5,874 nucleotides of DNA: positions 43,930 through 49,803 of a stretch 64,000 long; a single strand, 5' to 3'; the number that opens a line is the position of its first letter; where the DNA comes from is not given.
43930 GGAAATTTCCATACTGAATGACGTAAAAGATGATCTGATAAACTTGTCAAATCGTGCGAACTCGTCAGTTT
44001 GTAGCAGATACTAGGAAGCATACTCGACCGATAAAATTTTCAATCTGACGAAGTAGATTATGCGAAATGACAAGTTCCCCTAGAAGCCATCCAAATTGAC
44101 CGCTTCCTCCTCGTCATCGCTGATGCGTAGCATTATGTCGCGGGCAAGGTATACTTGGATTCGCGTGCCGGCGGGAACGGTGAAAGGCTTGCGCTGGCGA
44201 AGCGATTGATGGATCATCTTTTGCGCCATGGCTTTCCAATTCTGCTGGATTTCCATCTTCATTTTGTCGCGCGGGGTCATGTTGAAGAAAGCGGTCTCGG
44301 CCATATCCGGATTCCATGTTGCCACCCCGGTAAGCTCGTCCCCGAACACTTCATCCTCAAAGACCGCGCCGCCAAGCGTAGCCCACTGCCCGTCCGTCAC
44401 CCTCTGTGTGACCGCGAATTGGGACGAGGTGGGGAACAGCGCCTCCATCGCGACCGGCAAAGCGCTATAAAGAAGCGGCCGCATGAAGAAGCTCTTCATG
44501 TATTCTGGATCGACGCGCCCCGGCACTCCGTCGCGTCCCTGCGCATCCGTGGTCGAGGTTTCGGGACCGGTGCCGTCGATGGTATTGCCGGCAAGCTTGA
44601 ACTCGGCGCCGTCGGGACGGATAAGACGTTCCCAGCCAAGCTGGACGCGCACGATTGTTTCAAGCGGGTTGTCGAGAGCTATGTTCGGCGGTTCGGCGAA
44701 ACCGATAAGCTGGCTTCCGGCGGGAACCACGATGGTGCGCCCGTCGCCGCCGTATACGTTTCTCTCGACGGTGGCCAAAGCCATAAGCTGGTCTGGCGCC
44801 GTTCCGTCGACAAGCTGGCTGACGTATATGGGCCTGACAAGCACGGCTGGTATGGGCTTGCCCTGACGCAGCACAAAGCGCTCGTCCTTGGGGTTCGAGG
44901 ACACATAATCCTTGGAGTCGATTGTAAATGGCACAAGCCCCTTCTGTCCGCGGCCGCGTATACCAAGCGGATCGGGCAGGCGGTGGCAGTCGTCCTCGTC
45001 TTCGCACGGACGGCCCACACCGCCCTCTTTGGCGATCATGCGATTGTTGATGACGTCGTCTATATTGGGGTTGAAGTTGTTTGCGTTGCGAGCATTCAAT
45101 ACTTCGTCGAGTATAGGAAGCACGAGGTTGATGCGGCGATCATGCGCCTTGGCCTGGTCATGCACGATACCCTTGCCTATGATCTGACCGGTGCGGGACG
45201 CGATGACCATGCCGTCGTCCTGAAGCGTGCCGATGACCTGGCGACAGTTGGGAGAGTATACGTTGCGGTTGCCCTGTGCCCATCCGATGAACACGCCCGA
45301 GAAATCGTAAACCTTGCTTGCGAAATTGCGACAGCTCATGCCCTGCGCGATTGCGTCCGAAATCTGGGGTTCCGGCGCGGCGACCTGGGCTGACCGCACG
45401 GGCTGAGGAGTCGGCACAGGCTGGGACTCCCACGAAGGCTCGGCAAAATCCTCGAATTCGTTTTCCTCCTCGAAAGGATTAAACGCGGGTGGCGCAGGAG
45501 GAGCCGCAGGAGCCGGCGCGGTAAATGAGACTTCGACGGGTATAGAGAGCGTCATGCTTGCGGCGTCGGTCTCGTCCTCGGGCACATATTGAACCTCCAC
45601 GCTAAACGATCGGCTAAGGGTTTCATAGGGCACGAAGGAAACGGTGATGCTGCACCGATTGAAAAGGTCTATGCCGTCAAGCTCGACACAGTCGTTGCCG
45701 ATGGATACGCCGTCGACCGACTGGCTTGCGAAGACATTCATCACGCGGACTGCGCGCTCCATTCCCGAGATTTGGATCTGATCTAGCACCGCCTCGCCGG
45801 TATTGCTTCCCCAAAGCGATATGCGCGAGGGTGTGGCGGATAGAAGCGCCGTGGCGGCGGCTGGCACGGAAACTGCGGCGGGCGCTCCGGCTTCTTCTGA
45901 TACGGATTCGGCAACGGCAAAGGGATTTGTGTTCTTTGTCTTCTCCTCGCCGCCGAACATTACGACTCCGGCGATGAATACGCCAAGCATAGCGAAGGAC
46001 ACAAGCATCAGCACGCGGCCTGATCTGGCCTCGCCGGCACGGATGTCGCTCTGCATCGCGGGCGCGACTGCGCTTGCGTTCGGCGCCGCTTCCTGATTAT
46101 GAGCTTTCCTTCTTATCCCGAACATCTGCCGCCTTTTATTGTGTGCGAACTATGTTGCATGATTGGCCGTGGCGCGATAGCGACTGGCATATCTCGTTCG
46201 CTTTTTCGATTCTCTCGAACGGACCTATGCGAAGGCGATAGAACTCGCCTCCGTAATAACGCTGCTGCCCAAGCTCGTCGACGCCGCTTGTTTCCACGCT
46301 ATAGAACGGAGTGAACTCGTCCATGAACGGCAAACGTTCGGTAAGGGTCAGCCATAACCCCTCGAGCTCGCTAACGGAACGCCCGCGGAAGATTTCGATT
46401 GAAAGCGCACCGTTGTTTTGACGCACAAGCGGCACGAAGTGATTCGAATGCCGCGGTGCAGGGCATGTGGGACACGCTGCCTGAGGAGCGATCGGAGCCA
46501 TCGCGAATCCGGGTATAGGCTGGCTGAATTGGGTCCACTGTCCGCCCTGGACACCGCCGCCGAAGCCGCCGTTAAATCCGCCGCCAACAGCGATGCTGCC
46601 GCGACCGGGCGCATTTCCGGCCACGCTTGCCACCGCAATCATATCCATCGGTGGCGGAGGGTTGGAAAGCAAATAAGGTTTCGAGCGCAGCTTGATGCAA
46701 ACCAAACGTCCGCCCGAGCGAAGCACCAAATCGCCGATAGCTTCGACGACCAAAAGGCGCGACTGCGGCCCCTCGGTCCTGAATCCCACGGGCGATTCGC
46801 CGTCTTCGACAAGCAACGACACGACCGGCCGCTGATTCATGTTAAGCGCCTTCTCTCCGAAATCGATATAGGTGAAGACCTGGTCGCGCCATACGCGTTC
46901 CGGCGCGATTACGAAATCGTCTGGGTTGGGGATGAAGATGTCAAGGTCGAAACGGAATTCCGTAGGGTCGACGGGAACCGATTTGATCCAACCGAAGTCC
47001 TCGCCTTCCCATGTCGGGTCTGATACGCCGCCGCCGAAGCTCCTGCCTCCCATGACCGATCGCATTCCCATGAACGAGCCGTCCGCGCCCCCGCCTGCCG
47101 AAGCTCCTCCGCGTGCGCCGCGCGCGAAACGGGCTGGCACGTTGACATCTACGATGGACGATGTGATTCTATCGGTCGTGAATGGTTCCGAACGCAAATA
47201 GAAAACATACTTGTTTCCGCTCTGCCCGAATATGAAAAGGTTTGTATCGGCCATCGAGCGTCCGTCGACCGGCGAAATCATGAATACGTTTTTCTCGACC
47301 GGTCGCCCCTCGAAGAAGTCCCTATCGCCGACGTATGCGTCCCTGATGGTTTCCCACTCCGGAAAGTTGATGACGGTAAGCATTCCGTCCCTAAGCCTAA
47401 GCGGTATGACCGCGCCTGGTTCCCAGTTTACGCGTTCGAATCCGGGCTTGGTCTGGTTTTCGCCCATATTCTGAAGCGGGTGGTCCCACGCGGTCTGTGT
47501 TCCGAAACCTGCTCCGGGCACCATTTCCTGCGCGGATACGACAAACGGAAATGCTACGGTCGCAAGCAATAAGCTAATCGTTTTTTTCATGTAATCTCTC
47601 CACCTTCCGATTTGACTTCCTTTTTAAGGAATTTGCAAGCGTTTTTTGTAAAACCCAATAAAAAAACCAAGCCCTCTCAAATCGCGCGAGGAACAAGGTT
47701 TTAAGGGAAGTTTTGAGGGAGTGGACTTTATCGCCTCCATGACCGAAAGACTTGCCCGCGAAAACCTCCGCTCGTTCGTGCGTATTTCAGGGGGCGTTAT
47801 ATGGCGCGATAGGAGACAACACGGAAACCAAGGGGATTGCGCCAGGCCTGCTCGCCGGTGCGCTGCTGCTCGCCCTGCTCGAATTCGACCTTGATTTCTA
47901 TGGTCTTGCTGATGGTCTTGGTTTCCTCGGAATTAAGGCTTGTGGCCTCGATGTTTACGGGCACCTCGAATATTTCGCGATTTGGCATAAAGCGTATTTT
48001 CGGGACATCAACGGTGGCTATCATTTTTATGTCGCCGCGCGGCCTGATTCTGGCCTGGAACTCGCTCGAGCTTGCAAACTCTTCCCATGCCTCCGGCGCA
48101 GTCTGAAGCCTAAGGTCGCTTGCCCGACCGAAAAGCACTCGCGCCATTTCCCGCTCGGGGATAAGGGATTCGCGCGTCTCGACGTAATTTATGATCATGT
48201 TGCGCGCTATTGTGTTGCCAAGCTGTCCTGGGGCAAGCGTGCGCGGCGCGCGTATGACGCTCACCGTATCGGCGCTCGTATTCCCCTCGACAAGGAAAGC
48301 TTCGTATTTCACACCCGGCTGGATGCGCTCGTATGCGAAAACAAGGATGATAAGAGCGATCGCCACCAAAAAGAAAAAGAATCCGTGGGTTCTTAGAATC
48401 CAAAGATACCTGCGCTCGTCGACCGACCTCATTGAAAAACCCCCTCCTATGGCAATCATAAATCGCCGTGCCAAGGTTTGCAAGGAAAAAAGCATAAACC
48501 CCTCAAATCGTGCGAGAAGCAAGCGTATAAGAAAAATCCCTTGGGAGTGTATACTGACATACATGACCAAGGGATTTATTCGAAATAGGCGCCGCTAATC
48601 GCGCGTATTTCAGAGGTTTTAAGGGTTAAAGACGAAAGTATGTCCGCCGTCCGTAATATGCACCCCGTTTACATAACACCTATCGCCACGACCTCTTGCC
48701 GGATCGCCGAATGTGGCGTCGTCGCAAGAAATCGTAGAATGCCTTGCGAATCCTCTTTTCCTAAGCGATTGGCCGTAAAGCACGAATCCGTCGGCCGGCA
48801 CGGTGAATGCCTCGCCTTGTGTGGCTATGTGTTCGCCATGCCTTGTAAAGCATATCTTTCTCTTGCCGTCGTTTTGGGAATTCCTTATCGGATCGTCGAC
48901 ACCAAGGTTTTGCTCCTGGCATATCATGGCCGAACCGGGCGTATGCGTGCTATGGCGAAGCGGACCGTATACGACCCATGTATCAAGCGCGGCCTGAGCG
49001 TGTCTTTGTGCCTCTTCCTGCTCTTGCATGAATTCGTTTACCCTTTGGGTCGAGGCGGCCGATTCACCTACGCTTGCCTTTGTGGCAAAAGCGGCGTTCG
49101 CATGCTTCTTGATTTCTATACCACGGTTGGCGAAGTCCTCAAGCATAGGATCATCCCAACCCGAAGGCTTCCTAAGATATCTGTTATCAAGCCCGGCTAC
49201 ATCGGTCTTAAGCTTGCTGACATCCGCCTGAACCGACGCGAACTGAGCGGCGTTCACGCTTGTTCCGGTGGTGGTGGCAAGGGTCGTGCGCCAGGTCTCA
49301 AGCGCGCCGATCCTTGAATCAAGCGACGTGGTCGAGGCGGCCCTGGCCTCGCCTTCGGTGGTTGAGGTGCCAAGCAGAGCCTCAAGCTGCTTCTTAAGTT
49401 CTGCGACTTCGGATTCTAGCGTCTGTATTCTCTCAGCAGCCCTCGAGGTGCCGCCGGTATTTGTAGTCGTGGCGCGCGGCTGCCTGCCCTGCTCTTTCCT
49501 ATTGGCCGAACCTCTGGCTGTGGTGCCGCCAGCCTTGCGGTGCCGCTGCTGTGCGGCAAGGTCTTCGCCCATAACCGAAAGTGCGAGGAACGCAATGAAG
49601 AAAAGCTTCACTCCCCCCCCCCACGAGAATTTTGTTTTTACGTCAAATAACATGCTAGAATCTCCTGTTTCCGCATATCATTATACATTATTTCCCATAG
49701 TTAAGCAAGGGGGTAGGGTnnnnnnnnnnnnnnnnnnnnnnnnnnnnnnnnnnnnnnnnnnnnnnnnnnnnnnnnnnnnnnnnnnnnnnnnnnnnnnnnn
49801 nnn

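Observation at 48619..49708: ON-phase paralog: G10 tract encodes WGGGV within the signal peptide; C-terminus built from shuffled Cys-Cys modules with an RGD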

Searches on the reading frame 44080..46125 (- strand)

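Call 10: search_protein_families(library=pfam, proteins=[window:44080-46125:-], max_evalue=0.01)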
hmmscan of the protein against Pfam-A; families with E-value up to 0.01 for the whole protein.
window:44080-46125:- (681 aa): 1 family
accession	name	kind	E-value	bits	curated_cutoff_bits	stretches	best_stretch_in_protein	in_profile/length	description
PF03743.19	TrbI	-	9.5e-19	68.4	35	1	419-665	2-187/188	Bacterial conjugation TrbI-like protein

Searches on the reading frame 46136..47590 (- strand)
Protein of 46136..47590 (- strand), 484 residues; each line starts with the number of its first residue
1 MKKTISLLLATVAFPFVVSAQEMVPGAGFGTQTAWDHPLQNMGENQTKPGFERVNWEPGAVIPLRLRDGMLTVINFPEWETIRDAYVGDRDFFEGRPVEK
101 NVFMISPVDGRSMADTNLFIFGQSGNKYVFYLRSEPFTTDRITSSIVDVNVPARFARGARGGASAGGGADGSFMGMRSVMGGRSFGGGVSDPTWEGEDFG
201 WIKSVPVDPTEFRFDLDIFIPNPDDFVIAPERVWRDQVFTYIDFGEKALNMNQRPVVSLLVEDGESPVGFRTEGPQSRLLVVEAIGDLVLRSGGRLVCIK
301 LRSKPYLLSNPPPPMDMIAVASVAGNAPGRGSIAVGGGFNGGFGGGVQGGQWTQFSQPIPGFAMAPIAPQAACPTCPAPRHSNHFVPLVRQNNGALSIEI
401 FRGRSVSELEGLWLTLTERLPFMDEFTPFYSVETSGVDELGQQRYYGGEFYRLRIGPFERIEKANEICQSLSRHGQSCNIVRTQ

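Call 10: search_protein_families(library=pfam, proteins=[window:46136-47590:-], max_evalue=0.01)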
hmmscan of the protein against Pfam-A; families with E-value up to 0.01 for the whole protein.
window:46136-47590:- (484 aa): 2 families
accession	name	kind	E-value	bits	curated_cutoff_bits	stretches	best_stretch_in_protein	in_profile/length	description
PF03524.21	CagX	-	2.1e-17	64.1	34.2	1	52-300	4-196/198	Conjugal transfer protein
PF05036.18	SPOR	-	1.5e-06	28.9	21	1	445-482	38-76/76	SPOR domain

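Call 66: find_related_loci(query=window:46136-47590:-, collection=genome_contigs, flank=6000)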
Query window:46136-47590:- (484 aa) in genome_contigs; peptide patterns used: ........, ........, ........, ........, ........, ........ (x = any residue, [..] = any of these).
54 stretches matched a pattern; 19 encode a relative of the query (tblastn E <= 1e-3); 19 distinct loci.
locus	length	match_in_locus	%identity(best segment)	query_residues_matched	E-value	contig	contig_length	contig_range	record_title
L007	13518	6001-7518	62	3-484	0e+0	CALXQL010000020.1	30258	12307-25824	MAG: uncultured Alphaproteobacteria bacterium isolate E19__bin253 genome assembly, contig: E19__k127_8386733, whole geno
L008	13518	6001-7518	62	3-484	0e+0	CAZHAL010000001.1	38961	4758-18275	MAG TPA_asm: uncultured Bacteroidales bacterium isolate SRP199465_co2_466 genome assembly, contig: NODE_2359_length_3896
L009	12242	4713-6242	66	1-484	0e+0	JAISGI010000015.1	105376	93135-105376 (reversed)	MAG: Rickettsiales bacterium isolate Gx485_bin9 k119_5394638, whole genome shotgun sequence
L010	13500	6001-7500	62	3-484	0e+0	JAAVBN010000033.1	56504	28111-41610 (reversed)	MAG: bacterium isolate Mgla_MAG_18-bin_5 c_000000125791, whole genome shotgun sequence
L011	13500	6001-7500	63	7-484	0e+0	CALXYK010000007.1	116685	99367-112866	MAG: uncultured Alphaproteobacteria bacterium isolate E20__bin364 genome assembly, contig: E20__k127_8139903, whole geno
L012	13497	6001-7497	63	3-484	0e+0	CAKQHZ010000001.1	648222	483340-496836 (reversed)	MAG: uncultured Alphaproteobacteria bacterium isolate REFINED_METABAT215_TOP10_CONTIGS_1500_ASSEMBLY_K77_MERGED__Hadza_M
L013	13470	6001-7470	63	15-484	0e+0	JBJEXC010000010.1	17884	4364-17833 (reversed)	MAG: Alphaproteobacteria bacterium isolate LOHA32_bin.034 NODE_1736_length_17884_cov_7.774469, whole genome shotgun sequ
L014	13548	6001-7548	62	1-484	0e+0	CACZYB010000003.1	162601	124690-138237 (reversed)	MAG: uncultured proteobacterium isolate RUG13061 genome assembly, contig: RUG13061_asm_3, whole genome shotgun sequence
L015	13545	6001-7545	61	1-484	0e+0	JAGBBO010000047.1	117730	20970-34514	MAG: Alphaproteobacteria bacterium isolate RGIG8969 Water_deer_Rectum-2__c494363, whole genome shotgun sequence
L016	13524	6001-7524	61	1-484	0e+0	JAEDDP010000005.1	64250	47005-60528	MAG: Alphaproteobacteria bacterium isolate MAG035 NODE_205_length_64250_cov_7.817743, whole genome shotgun sequence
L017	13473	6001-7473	63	18-484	0e+0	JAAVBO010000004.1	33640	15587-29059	MAG: bacterium isolate Mgla_MAG_30-bin_7 c_000000006252, whole genome shotgun sequence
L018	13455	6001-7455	62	16-484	0e+0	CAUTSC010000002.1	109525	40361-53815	MAG TPA_asm: uncultured proteobacterium isolate ERR10228863_bin.48_MetaWRAP_v1.3_MAG genome assembly, contig: ERZ2165959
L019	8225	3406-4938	61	1-484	0e+0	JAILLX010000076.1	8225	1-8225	MAG: bacterium isolate RUI239 k141_1611440_flag=1_multi=10.0000_len=8225, whole genome shotgun sequence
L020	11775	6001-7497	64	1-484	0e+0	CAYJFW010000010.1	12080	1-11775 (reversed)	MAG TPA_asm: uncultured Bacteroidales bacterium isolate ERP123703_co3_24 genome assembly, contig: NODE_6480_length_12080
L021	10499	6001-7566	61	3-484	0e+0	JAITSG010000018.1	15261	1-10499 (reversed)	MAG: Rickettsiales bacterium isolate Roe453_bin7 k119_777471, whole genome shotgun sequence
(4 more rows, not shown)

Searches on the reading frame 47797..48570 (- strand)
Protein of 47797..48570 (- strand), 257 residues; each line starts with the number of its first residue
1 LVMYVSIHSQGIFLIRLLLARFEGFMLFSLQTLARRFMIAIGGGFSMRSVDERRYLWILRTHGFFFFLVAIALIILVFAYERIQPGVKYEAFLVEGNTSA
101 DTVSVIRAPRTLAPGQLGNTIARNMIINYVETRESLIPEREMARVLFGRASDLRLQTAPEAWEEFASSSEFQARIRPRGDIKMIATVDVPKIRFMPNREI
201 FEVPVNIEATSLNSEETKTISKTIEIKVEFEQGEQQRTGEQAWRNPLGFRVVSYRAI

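Call 10: search_protein_families(library=pfam, proteins=[window:47797-48570:-], max_evalue=0.01)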
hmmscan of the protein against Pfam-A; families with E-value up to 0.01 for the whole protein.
window:47797-48570:- (257 aa): 1 family
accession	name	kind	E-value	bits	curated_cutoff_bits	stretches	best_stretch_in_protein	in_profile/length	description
PF04335.19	VirB8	-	4.4e-14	53.2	23.2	1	66-256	24-210/213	VirB8 protein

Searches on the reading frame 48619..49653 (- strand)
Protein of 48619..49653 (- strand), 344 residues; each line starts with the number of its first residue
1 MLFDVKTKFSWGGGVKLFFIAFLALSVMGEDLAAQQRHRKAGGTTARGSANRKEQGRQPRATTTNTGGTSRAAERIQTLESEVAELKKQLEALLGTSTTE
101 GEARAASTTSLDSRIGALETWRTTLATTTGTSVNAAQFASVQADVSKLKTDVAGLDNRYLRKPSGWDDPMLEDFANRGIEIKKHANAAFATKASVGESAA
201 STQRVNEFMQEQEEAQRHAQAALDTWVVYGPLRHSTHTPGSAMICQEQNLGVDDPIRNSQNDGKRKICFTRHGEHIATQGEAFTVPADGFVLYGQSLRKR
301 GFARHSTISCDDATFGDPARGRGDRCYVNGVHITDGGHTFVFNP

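Call 10: search_protein_families(library=pfam, proteins=[window:48619-49653:-], max_evalue=0.01)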
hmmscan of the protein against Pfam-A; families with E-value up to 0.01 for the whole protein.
window:48619-49653:- (344 aa): 1 family
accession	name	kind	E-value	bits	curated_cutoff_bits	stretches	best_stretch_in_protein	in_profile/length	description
PF20570.3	DUF6779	-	0.0023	19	28.1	1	33-103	32-100/108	Domain of unknown function (DUF6779)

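Call 11: find_homologous_proteins(query=window:48619-49653:-, max_evalue=0.01)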
Query window:48619-49653:- (344 aa): 1 proteins with E <= 0.01 among 6942 candidates.
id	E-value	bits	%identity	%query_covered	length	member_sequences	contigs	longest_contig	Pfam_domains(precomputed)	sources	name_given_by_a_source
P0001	1.1e-226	770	100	100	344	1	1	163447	-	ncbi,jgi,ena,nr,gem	ncbi:MAG: hypothetical protein FWD15_00600 [Alphaproteobacteria bacterium]|nr:hypothetical protein [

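Call 15: find_encoding_contigs(protein=P0001, flank=10000, max_places=4)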
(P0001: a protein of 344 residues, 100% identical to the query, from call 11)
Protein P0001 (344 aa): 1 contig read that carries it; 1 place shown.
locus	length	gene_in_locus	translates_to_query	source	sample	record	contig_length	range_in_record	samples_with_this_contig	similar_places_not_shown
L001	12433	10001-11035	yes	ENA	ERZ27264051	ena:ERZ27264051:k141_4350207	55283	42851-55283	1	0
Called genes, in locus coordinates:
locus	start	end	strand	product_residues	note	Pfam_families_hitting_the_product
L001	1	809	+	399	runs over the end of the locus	PF07690:MFS_1 (weak)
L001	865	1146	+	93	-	PF09538:FYDLN_acid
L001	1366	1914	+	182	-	PF12766:Pyridox_oxase_2 (faint), PF01243:PNPOx_N, PF16242:Pyrid_ox_like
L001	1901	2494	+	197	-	PF00081:Sod_Fe_N, PF02777:Sod_Fe_C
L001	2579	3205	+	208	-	PF09992:NAGPA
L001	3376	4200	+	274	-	PF01636:APH, PF01633:Choline_kinase (weak), PF19974:TCAD9 (weak)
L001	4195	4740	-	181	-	PF07017:PagP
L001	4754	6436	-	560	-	PF01134:GIDA, PF01262:AlaDh_PNT_C (faint), PF03486:HI0933_like (faint), PF07992:Pyr_redox_2 (weak), PF13932:SAM_GIDA_C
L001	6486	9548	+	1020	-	PF00133:tRNA-synt_1, PF09334:tRNA-synt_1g (faint), PF08264:Anticodon_1, PF19302:DUF5915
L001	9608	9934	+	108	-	-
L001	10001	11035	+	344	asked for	-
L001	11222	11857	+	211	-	PF04335:VirB8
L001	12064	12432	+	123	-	?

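Call 20: find_related_loci(query=A2, collection=genome_contigs, flank=10000)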
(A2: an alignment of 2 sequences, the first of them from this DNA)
Query A2 (344 aa) in genome_contigs; peptide patterns used: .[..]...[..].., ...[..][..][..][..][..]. (x = any residue, [..] = any of these).
319 stretches matched a pattern, but none encodes a relative of the query by tblastn (E <= 1e-3).
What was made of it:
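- Tried and rejected: No relative found (call 20).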

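Call 32: predict_structure(alignment_id=A2)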
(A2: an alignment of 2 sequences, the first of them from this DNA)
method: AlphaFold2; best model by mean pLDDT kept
length: 344 residues; sequences in the alignment: 2
mean_pLDDT: 42.5   pTM: 0.27
mean pLDDT of the five models: 42.5, 41.6, 41.2, 40.5, 40.2
residues with pLDDT >= 90: 0; 70-90: 0; 50-70: 88; < 50: 256
segments of 3 or more residues with pLDDT < 50: 1-14, 24-72, 93-109, 111-114, 128-133, 152-209, 211-236, 251-265, 270-273, 288-344
pLDDT, mean of each block of 10 residues (from residue 1): 34 47 46 42 31 31 37 53 56 43 44 52 49 49 56 41 32 35 39 38 44 36 30 44 57 37 47 52 53 34 37 40 43 40 31
secondary structure, 60 per line:
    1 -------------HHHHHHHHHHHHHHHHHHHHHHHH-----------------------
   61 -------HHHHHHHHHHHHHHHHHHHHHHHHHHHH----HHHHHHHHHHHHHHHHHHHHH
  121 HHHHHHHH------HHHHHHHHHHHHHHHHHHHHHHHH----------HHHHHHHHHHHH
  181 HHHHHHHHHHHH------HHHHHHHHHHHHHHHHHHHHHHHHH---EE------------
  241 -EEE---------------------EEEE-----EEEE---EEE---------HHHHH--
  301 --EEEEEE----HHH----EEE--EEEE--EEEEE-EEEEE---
elements in order: H14-37 H68-95 H100-128 H135-158 H169-192 H199-223 E242-244 E266-269 E275-278 E282-284 H294-298 E303-308 E320-322 E325-328 E331-335 E337-341
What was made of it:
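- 49552..49653 (-): Predicted Sec signal peptide, residues 1-34, likely cleaved after L-A-A. AlphaFold helix 14-37, at low confidence (call 32).
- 49444..49551 (-): Basic low-complexity linker, residues 35-70. AlphaFold gives no secondary structure for residues 38-67 (call 32).
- The full-length AlphaFold model is poor (pLDDT 42, call 32).
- Tried and rejected: Unusable, pLDDT 42 (call 32).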

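Call 59: search_protein_families(library=ncbifam, proteins=[window:48619-49653:-], max_evalue=0.01)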
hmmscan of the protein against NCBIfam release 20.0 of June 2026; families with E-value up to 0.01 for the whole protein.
window:48619-49653:- (344 aa): 1 family
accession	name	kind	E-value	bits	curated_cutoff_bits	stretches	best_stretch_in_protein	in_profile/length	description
NF008413.0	PRK11239.1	equivalog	0.0077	16.1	321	0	63-95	179-211/215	hypothetical protein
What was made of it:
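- Closest known: Helicobacter pylori CagL. Different: No homology was detected (calls 10, 59).
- No Pfam or NCBIfam match to any VirB or Cag family (calls 10, 59).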

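Call 83: find_encoding_contigs(protein=window:48619-49572:-, flank=3000, max_places=6)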
Protein window:48619-49572:- (317 aa): no gene with exactly this product is on record in the collection.
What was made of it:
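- Tried and rejected: Not on record (call 83).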

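Call 87: search_protein_families(library=phrogs, proteins=[window:48619-49653:-], max_evalue=0.01)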
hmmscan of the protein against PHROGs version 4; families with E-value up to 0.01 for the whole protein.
window:48619-49653:- (344 aa): 0 families
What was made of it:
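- On Type IV secretion component (VirB5/VirB7/CagL-like): No Pfam, NCBIfam or PHROGs hit (calls 10, 59, 87).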
